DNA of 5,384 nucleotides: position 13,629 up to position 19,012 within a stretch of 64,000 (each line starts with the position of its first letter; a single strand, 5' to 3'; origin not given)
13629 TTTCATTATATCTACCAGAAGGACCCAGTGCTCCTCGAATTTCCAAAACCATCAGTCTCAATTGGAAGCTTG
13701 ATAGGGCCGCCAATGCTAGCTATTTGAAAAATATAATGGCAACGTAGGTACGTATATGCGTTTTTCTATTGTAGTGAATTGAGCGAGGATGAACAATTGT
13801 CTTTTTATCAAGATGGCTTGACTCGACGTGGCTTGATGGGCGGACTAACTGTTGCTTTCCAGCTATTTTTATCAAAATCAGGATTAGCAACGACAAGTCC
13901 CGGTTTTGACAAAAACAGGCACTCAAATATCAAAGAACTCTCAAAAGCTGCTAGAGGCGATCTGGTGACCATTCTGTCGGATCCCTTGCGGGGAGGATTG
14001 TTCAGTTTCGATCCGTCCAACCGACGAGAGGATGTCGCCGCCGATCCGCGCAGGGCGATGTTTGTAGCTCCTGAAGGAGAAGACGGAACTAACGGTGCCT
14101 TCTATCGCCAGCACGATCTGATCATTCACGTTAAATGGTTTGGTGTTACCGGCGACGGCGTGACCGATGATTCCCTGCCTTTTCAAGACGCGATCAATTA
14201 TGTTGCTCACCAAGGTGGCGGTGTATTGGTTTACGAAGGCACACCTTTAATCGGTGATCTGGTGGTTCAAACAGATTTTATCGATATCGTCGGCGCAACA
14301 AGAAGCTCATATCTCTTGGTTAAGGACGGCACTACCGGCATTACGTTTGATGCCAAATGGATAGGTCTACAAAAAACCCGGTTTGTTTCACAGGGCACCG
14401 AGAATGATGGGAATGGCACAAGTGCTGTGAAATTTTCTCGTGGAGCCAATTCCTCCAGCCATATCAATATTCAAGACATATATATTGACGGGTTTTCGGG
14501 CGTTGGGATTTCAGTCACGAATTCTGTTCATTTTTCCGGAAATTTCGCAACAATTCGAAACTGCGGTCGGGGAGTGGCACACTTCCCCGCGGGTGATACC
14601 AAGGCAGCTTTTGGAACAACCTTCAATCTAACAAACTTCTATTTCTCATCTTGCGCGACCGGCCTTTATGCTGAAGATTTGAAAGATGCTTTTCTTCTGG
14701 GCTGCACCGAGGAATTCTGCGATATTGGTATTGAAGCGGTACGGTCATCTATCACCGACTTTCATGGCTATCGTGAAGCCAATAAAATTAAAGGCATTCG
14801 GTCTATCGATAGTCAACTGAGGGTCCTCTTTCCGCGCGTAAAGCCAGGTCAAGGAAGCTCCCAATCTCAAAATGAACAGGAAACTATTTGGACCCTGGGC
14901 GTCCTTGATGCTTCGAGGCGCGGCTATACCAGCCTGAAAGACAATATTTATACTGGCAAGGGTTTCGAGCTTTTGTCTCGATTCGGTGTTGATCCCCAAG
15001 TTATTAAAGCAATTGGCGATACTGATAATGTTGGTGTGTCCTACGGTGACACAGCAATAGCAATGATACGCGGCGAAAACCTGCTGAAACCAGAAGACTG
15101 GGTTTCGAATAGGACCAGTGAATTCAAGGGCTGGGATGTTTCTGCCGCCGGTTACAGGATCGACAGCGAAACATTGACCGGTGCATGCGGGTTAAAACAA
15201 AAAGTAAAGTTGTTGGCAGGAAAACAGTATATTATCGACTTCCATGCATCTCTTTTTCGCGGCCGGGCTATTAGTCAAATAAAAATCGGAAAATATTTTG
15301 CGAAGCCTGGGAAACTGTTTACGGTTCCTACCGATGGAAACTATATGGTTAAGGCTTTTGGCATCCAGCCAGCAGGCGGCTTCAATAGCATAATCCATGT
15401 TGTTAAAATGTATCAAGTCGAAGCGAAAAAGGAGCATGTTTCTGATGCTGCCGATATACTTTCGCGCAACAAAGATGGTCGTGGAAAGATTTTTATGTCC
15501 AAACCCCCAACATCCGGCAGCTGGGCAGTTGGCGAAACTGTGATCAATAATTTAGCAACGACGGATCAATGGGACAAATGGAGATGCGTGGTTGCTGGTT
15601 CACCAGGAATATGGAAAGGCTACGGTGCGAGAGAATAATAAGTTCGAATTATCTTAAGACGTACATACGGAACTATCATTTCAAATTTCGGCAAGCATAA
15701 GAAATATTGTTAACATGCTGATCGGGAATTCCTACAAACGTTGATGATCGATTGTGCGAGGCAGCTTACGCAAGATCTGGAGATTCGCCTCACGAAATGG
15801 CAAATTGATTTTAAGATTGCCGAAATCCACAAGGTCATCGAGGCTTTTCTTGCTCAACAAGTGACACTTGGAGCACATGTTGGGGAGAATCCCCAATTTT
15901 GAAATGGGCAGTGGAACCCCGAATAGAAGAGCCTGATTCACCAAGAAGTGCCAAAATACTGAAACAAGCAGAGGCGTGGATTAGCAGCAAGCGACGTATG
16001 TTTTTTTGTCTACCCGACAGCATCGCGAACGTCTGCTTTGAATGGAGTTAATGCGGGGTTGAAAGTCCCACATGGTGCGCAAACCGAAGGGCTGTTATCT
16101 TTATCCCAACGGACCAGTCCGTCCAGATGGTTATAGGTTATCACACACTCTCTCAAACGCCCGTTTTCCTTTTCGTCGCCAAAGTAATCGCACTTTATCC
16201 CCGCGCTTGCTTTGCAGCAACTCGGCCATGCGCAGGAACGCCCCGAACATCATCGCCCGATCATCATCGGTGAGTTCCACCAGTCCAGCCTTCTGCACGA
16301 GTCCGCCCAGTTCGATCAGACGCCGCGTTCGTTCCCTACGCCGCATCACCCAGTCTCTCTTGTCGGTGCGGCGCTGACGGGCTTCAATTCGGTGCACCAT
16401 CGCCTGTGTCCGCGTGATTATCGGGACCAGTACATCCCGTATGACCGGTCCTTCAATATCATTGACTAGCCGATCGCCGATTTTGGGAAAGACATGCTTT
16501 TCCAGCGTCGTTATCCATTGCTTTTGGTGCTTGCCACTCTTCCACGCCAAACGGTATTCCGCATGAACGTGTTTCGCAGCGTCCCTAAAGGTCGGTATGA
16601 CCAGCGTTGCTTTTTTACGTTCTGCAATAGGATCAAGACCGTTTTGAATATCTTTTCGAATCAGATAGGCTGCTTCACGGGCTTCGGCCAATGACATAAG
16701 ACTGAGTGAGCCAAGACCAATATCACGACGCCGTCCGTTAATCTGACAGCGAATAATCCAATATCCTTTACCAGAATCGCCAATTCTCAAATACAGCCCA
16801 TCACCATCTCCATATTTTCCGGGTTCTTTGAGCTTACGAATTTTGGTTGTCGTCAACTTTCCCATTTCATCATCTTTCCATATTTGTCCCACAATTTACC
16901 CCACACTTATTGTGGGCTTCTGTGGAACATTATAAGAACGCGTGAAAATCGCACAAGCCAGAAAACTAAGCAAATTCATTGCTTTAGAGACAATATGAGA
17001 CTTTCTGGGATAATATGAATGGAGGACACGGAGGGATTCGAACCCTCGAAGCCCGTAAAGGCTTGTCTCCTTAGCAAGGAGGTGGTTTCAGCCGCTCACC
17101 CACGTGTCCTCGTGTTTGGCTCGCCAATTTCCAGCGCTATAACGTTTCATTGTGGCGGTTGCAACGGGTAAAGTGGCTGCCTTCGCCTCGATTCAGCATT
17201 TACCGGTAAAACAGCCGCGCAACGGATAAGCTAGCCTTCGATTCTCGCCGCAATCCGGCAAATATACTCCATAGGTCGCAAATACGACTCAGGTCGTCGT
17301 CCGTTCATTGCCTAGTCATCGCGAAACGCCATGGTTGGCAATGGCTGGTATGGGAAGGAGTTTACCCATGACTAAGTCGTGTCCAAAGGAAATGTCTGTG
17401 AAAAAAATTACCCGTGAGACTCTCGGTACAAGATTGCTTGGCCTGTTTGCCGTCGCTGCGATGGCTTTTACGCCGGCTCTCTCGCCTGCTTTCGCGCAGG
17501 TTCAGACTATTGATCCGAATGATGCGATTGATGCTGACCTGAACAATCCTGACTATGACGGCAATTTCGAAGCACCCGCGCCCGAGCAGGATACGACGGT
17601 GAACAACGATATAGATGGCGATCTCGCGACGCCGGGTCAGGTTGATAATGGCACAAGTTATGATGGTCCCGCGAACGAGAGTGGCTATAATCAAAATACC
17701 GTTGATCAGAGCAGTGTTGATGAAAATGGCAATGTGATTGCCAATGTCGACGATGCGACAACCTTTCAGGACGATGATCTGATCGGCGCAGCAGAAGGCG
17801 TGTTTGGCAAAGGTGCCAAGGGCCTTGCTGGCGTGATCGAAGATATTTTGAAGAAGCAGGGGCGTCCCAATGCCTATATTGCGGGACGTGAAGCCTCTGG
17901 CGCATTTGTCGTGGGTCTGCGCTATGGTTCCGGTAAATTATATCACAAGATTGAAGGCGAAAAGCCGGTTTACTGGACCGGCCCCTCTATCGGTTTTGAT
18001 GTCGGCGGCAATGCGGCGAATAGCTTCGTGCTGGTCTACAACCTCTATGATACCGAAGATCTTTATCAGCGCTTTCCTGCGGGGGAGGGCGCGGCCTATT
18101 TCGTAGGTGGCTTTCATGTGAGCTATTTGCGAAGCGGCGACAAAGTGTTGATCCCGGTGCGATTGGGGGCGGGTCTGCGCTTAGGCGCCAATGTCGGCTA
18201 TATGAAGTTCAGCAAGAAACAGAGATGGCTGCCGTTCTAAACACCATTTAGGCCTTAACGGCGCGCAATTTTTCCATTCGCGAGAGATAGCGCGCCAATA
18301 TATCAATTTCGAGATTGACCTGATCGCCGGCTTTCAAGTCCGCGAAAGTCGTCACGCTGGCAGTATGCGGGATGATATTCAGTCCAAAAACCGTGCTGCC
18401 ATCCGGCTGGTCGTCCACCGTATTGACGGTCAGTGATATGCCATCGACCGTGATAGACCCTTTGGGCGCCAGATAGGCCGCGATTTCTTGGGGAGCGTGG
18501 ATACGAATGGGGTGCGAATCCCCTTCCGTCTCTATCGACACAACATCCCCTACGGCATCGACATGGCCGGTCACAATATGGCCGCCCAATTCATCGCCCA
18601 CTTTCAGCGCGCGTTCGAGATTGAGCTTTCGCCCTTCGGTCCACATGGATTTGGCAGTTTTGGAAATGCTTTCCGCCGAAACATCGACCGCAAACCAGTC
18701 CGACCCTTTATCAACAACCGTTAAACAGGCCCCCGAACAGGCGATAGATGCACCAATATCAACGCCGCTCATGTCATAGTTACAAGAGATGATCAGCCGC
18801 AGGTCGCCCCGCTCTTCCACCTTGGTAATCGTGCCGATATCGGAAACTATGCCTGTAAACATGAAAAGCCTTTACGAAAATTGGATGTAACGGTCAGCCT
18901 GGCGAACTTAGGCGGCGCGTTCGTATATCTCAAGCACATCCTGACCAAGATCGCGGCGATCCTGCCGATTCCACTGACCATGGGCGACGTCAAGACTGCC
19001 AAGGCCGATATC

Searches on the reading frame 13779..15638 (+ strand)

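Call 4: search_protein_families(library=pfam, proteins=[window:13779-15638:+], max_evalue=0.01)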
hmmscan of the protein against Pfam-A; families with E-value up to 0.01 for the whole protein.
window:13779-15638:+ (619 aa): 1 family
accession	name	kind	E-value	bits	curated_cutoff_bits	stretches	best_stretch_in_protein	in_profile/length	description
PF12708.12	Pect-lyase_RHGA_epim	-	2.4e-07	31.2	27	1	116-175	2-63/213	Rhamnogalacturonase A/epimerase, pectate lyase-like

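Call 5: search_protein_families(library=ncbifam, proteins=[window:13779-15638:+], max_evalue=0.01)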
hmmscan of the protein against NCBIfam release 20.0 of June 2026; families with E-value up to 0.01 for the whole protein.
window:13779-15638:+ (619 aa): 0 families

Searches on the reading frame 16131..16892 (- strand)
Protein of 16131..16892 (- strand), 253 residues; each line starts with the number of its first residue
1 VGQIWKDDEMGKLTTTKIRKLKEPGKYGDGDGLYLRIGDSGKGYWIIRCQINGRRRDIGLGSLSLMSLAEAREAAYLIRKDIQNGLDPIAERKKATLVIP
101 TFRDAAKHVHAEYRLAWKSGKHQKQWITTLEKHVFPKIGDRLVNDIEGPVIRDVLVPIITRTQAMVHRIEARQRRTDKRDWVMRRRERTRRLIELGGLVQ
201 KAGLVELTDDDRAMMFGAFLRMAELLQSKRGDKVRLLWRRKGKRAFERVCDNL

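Call 64: search_protein_families(library=pfam, proteins=[window:16131-16892:-], max_evalue=0.0001)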
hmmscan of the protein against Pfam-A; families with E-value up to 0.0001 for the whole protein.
window:16131-16892:- (253 aa): 3 families
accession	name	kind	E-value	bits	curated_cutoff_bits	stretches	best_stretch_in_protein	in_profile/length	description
PF13356.12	Arm-DNA-bind_3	-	3.3e-22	78.8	27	1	13-95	1-83/83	Arm DNA-binding domain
PF06412.16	TraD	-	6.8e-19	67.9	22.3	1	185-247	4-61/62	Conjugal transfer protein TraD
PF22022.2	Phage_int_M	-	3.3e-12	46.9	27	1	102-169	1-68/96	Phage integrase central domain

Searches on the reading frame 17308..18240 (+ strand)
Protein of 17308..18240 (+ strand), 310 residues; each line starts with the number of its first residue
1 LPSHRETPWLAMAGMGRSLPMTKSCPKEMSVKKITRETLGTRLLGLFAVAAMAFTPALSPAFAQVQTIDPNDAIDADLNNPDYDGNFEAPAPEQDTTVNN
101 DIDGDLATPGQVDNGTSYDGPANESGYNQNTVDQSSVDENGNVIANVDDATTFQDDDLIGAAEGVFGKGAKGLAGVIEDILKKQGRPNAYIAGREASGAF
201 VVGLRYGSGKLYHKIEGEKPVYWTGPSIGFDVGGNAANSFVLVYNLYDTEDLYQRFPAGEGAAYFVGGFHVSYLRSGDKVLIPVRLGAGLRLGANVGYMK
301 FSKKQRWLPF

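Call 64: search_protein_families(library=pfam, proteins=[window:17308-18240:+], max_evalue=0.0001)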
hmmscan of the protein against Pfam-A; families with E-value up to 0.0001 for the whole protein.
window:17308-18240:+ (310 aa): 1 family
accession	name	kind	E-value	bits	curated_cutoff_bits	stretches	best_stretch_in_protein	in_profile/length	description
PF06577.17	EipA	-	1e-69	233.8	30.8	1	152-310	2-160/160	Envelope integrity protein A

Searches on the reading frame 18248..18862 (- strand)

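Call 64: search_protein_families(library=pfam, proteins=[window:18248-18862:-], max_evalue=0.0001)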
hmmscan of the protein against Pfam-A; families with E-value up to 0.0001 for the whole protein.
window:18248-18862:- (204 aa): 1 family
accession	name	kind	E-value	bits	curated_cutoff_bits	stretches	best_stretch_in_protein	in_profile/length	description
PF00677.23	Lum_binding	-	1.8e-47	159.7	27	2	98-187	1-86/86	Lumazine binding domain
